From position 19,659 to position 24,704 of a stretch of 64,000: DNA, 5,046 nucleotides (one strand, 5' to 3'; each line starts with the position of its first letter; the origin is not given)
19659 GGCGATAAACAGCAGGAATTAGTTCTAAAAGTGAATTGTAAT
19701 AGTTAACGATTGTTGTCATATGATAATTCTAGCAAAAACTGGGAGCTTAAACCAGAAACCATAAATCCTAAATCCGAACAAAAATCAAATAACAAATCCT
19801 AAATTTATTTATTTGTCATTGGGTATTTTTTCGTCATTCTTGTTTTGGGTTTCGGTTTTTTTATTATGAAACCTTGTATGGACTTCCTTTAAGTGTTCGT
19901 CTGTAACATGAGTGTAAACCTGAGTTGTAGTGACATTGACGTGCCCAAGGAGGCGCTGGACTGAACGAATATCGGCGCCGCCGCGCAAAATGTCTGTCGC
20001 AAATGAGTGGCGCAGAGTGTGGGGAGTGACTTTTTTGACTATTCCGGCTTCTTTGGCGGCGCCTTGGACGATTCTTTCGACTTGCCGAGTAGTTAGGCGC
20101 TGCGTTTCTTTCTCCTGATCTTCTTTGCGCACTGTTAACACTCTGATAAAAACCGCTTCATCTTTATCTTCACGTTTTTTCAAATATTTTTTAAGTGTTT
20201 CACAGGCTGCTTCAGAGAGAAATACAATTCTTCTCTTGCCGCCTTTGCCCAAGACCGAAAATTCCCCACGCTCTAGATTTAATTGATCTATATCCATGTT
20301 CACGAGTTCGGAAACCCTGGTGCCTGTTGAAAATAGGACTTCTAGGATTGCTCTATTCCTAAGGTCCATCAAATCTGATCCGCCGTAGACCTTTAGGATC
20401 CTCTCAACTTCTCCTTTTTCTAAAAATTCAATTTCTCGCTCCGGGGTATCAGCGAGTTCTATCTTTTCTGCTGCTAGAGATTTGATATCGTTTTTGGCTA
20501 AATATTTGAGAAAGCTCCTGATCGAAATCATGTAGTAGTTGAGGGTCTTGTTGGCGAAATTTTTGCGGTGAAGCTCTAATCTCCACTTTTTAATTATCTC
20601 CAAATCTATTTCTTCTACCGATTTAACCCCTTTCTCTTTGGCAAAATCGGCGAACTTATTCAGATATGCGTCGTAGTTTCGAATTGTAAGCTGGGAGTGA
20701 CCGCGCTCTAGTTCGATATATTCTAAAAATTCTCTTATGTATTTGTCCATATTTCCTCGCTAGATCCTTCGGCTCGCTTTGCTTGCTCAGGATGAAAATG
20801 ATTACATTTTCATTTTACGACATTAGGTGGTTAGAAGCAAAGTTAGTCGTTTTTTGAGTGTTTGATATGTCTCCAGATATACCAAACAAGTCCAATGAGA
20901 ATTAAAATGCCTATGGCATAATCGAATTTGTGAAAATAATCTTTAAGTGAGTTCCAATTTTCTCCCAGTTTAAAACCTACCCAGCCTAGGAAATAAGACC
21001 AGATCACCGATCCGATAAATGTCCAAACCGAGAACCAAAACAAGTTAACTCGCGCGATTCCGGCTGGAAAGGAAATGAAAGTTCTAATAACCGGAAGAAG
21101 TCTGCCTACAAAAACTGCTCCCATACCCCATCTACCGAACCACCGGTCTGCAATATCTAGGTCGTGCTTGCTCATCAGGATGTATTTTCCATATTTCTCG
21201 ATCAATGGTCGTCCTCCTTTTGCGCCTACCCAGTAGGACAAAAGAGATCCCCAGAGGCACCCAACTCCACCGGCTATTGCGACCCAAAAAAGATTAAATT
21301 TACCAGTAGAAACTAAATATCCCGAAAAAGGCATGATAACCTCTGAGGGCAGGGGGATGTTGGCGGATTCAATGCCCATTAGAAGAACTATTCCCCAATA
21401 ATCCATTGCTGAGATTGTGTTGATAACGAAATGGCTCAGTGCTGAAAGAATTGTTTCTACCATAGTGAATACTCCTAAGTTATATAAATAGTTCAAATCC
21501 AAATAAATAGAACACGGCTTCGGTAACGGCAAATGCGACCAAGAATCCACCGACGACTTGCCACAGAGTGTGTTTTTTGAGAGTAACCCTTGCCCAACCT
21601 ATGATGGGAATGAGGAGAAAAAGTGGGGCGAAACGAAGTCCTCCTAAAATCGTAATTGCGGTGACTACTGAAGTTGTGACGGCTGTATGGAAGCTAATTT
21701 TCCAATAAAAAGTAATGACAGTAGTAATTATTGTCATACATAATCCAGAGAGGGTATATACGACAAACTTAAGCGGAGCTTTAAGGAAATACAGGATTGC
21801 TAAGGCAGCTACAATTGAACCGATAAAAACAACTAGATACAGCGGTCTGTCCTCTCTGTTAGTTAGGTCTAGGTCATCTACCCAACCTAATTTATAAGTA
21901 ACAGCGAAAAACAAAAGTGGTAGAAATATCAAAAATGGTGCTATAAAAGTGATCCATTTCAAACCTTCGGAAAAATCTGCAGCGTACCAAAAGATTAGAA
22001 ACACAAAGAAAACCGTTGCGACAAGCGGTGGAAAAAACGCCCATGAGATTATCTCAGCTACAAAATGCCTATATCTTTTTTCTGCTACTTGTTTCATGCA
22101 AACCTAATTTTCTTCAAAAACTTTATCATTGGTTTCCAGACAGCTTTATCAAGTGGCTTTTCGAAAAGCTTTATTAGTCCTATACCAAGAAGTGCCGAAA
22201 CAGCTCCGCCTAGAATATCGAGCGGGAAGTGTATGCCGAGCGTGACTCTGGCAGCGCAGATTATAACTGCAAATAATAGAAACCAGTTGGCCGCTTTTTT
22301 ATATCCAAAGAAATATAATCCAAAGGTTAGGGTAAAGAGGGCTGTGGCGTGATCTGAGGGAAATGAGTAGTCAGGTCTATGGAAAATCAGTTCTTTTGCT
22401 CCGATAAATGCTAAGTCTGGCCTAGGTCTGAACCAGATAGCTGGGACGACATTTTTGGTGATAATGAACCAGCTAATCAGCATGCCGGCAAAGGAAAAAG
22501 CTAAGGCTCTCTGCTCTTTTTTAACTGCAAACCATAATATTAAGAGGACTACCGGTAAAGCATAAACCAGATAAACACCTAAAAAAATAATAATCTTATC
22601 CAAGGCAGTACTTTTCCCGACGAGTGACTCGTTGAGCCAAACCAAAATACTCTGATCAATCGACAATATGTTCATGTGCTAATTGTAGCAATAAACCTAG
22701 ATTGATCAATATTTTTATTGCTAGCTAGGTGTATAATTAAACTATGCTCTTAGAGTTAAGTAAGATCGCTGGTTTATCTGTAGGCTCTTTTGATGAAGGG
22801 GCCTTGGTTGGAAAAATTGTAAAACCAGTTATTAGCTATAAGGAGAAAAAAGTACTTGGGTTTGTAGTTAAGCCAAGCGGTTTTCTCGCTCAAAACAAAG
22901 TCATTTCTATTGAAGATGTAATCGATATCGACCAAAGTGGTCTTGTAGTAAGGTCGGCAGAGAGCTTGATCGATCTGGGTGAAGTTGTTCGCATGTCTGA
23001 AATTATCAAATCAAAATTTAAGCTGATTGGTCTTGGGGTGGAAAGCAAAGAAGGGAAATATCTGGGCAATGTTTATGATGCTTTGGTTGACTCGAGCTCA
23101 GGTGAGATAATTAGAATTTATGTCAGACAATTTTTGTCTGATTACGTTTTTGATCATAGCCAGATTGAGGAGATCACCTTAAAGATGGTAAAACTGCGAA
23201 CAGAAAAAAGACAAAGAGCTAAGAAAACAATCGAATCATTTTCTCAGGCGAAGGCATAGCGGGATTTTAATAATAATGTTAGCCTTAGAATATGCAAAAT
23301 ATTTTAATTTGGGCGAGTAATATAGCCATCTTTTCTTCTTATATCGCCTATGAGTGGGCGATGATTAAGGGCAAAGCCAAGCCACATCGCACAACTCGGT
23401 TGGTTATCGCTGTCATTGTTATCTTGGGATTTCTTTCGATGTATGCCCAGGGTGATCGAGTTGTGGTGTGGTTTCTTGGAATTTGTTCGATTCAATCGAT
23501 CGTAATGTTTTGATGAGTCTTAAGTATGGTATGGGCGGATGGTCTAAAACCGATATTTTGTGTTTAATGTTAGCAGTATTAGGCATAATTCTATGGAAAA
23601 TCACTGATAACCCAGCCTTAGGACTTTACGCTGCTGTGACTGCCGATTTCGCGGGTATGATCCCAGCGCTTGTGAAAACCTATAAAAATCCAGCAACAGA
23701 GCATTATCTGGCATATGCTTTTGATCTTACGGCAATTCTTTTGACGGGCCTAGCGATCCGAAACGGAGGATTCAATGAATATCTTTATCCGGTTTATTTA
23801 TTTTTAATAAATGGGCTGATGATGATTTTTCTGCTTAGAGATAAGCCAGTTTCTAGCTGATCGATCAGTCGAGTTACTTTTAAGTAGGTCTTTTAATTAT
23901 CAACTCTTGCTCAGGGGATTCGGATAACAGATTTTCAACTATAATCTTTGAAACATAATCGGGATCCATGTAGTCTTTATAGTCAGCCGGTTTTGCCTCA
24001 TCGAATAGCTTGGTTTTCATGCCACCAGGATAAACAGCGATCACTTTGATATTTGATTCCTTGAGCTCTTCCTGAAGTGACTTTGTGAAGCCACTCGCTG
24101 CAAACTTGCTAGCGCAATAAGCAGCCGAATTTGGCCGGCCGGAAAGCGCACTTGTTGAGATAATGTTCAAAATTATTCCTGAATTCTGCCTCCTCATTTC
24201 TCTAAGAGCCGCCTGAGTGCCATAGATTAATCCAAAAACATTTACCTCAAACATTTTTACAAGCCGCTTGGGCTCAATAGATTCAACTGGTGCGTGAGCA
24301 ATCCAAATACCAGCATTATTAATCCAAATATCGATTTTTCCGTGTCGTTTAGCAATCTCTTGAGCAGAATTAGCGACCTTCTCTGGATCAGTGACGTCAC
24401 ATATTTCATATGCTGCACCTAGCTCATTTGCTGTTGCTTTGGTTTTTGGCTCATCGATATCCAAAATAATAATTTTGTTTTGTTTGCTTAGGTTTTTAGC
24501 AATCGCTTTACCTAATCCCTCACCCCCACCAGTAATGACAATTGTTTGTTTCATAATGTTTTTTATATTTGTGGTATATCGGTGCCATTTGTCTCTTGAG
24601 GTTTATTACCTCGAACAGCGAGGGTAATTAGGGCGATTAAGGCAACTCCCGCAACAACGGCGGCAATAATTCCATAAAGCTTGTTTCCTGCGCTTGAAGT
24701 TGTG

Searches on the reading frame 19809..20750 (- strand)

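Call 42: search_protein_families(library=pfam, proteins=[window:19809-20750:-], max_evalue=0.001)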
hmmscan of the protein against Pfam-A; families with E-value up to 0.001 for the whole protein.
window:19809-20750:- (313 aa): 5 families
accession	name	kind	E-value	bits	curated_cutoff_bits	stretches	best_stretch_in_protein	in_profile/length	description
PF00589.27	Phage_integrase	-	2.5e-47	161.3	27.1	1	109-286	2-172/172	Phage integrase family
PF02899.23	Phage_int_SAM_1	-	5.3e-17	62.3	22.3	1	5-86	1-81/83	Phage integrase, N-terminal SAM-like domain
PF13495.12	Phage_int_SAM_4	-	6e-07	30.2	27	0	53-98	2-47/85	Phage integrase, N-terminal SAM-like domain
PF13102.12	Phage_int_SAM_5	-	1.2e-06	29.2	22.3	1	4-90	5-88/98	Phage integrase SAM-like domain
PF18644.7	Phage_int_SAM_6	-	0.00028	21.3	27.5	1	22-87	67-131/132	Phage integrase SAM-like domain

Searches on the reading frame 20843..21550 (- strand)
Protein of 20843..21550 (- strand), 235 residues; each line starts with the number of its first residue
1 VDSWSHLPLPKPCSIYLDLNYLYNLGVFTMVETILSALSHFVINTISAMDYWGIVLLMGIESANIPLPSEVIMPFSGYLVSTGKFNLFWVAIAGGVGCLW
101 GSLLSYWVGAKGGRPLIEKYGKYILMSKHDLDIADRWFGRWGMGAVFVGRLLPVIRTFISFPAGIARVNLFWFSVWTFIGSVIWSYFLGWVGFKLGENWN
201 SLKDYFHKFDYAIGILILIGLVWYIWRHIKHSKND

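Call 42: search_protein_families(library=pfam, proteins=[window:20843-21550:-], max_evalue=0.001)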
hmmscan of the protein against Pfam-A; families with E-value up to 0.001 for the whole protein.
window:20843-21550:- (235 aa): 1 family
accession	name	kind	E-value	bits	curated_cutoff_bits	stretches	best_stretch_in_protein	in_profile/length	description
PF09335.16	VTT_dom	-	8.2e-18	65.5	33.9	1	68-191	2-120/123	VTT domain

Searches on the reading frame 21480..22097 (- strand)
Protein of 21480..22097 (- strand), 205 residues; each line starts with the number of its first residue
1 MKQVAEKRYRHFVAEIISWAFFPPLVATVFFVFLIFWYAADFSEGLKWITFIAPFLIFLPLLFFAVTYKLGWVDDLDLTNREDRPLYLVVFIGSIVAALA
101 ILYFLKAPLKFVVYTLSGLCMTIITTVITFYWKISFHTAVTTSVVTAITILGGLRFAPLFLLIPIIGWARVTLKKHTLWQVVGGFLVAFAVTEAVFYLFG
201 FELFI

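Call 42: search_protein_families(library=pfam, proteins=[window:21480-22097:-], max_evalue=0.001)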
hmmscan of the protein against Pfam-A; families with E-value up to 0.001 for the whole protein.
window:21480-22097:- (205 aa): 1 family
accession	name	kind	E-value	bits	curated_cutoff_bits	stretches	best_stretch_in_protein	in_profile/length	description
PF01569.27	PAP2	-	0.00083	19.5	27.2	1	134-199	52-125/130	PAP2 superfamily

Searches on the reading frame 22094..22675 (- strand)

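Call 42: search_protein_families(library=pfam, proteins=[window:22094-22675:-], max_evalue=0.001)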
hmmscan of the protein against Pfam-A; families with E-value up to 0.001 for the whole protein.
window:22094-22675:- (193 aa): 2 families
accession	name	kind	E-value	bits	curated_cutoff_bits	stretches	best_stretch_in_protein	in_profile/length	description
PF01569.27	PAP2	-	4.9e-16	59.1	27.2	1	65-169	8-122/130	PAP2 superfamily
PF14378.12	PAP2_3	-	8e-08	32.7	27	1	11-166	11-189/190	PAP2 superfamily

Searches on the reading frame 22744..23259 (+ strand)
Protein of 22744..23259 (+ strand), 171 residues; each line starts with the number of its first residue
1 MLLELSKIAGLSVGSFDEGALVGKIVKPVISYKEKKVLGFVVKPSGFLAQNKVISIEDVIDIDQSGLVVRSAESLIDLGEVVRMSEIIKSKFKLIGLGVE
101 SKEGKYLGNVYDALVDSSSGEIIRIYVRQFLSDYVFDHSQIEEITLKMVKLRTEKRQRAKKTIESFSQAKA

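Call 42: search_protein_families(library=pfam, proteins=[window:22744-23259:+], max_evalue=0.001)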
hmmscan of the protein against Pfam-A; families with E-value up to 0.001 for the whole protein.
window:22744-23259:+ (171 aa): 1 family
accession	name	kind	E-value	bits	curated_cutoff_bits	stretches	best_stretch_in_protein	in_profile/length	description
PF05239.21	PRC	-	4.3e-09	36.7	21.2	1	4-74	5-76/78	PRC-barrel domain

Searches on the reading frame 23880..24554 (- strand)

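Call 42: search_protein_families(library=pfam, proteins=[window:23880-24554:-], max_evalue=0.001)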
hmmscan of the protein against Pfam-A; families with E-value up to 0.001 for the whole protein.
window:23880-24554:- (224 aa): 4 families
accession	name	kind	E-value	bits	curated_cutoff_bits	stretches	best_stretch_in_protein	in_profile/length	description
PF00106.31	adh_short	-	2.4e-50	171.2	26.6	1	3-188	1-191/195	short chain dehydrogenase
PF13561.12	adh_short_C2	-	1.4e-35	123.4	27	1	12-189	6-186/236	Enoyl-(Acyl carrier protein) reductase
PF08659.16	KR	-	4.1e-09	37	22.6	1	4-174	2-173/180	KR domain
PF02254.24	TrkA_N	-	0.00091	20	23.8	0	5-58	1-53/116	TrkA-N domain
